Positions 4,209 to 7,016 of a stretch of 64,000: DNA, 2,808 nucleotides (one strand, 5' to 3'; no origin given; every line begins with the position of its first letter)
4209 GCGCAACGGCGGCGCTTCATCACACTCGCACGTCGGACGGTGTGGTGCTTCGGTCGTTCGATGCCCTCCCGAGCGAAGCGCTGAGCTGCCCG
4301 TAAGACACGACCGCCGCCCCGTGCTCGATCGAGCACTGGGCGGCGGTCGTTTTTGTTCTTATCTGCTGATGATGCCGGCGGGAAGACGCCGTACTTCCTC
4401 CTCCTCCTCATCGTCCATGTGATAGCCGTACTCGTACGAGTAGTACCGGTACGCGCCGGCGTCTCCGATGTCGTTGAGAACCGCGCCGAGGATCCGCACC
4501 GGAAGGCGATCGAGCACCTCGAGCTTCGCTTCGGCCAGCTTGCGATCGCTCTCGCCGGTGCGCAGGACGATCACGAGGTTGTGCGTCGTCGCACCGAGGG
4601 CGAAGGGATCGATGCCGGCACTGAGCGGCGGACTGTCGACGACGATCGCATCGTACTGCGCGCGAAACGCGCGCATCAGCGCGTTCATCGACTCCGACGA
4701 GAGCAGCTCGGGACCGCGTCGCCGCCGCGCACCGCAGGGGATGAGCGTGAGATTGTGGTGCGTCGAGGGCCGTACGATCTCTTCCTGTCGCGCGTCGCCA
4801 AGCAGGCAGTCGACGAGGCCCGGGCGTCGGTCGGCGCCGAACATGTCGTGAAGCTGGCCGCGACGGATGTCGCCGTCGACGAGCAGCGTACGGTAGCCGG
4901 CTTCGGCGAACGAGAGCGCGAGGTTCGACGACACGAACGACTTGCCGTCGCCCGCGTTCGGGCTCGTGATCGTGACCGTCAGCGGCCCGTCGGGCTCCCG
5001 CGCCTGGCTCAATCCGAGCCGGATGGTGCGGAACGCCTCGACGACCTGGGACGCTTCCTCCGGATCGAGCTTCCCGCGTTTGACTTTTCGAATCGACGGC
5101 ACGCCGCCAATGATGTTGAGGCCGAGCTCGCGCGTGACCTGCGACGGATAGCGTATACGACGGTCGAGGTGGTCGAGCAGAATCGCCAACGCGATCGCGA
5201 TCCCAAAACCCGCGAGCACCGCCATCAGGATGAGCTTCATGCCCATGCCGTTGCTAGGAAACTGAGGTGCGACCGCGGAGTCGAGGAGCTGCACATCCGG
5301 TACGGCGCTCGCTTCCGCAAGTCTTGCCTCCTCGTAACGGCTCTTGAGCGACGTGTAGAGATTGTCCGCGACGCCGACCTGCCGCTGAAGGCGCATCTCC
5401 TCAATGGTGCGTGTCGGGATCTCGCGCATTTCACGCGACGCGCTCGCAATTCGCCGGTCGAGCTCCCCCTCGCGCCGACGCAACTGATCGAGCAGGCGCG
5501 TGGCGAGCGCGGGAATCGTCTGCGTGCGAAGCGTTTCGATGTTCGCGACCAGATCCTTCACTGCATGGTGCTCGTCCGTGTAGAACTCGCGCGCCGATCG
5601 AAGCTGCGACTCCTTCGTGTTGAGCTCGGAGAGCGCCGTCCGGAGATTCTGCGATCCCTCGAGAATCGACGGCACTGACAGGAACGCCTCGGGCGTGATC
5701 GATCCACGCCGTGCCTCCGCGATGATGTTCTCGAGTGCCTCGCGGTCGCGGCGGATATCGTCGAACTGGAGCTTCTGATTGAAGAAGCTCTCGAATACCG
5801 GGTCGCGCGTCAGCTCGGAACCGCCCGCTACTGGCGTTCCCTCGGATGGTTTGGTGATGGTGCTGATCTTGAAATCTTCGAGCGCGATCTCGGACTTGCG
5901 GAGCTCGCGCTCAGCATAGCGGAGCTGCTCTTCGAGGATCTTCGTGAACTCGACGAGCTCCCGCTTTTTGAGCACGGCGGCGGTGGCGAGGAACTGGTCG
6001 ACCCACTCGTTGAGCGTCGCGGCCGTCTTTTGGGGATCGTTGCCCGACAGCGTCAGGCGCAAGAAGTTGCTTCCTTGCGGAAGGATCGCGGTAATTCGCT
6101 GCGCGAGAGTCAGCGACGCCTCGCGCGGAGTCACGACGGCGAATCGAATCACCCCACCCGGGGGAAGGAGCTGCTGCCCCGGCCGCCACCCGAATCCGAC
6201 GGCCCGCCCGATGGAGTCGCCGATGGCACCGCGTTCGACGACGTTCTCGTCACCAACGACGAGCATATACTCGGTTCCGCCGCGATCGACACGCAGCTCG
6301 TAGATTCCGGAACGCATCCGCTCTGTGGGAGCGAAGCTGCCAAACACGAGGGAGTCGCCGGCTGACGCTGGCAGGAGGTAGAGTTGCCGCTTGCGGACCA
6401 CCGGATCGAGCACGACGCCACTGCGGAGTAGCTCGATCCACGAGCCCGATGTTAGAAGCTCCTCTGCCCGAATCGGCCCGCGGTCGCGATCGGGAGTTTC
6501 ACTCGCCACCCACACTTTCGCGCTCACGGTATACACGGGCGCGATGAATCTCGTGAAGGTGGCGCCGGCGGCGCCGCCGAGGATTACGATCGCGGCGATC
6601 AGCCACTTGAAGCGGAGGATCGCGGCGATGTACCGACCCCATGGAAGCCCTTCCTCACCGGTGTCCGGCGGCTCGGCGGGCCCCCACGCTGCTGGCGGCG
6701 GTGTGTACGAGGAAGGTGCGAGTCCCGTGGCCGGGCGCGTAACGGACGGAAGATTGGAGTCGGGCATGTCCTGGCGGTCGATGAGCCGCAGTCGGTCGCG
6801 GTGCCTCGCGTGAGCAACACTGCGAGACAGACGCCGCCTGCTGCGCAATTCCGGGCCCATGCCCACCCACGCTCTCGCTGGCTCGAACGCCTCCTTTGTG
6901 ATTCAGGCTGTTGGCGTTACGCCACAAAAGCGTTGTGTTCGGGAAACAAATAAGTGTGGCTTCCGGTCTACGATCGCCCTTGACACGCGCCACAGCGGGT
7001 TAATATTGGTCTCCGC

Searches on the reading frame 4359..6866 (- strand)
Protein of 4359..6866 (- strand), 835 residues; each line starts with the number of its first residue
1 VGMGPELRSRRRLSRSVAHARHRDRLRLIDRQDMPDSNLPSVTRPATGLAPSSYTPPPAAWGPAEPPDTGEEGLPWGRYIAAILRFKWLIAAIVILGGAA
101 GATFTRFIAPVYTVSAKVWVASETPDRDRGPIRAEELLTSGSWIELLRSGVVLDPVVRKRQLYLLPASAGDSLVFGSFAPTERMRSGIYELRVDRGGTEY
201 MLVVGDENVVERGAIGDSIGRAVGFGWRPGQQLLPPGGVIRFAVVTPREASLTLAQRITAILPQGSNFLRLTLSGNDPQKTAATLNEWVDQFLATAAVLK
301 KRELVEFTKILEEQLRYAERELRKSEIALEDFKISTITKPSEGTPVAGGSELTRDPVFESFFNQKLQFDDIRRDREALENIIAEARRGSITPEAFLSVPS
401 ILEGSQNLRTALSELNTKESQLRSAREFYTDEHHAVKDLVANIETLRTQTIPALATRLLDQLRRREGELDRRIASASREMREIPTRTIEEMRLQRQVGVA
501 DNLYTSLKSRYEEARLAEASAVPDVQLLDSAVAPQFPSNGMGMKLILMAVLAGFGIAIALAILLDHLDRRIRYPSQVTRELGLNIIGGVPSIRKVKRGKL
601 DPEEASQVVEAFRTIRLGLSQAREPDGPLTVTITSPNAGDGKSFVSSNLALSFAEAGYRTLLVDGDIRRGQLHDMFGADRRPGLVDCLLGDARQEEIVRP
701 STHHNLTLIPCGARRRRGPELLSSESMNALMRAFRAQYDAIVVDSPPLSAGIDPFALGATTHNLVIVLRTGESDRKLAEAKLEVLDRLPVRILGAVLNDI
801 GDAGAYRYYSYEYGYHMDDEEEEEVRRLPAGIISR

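Call 89: search_protein_families(library=pfam, proteins=[window:4359-6866:-], max_evalue=0.00001)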
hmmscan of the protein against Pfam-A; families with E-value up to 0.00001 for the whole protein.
window:4359-6866:- (835 aa): 5 families
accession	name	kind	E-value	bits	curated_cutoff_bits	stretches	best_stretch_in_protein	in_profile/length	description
PF13807.11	GNVR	-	2e-09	37.7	27.7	1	489-563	5-79/82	G-rich domain on putative tyrosine kinase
PF13614.12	AAA_31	-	1.4e-08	35.3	27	1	631-761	4-141/177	AAA domain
PF10609.15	ParA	-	2.7e-07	30.7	27.1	1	631-798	6-173/246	NUBPL iron-transfer P-loop NTPase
PF02706.20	Wzz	-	2.1e-06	28.4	25.5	1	79-158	8-89/91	Chain length determinant protein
PF01656.29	CbiA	-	4.8e-06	27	25.4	0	631-766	1-54/125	CobQ/CobB/MinD/ParA nucleotide binding domain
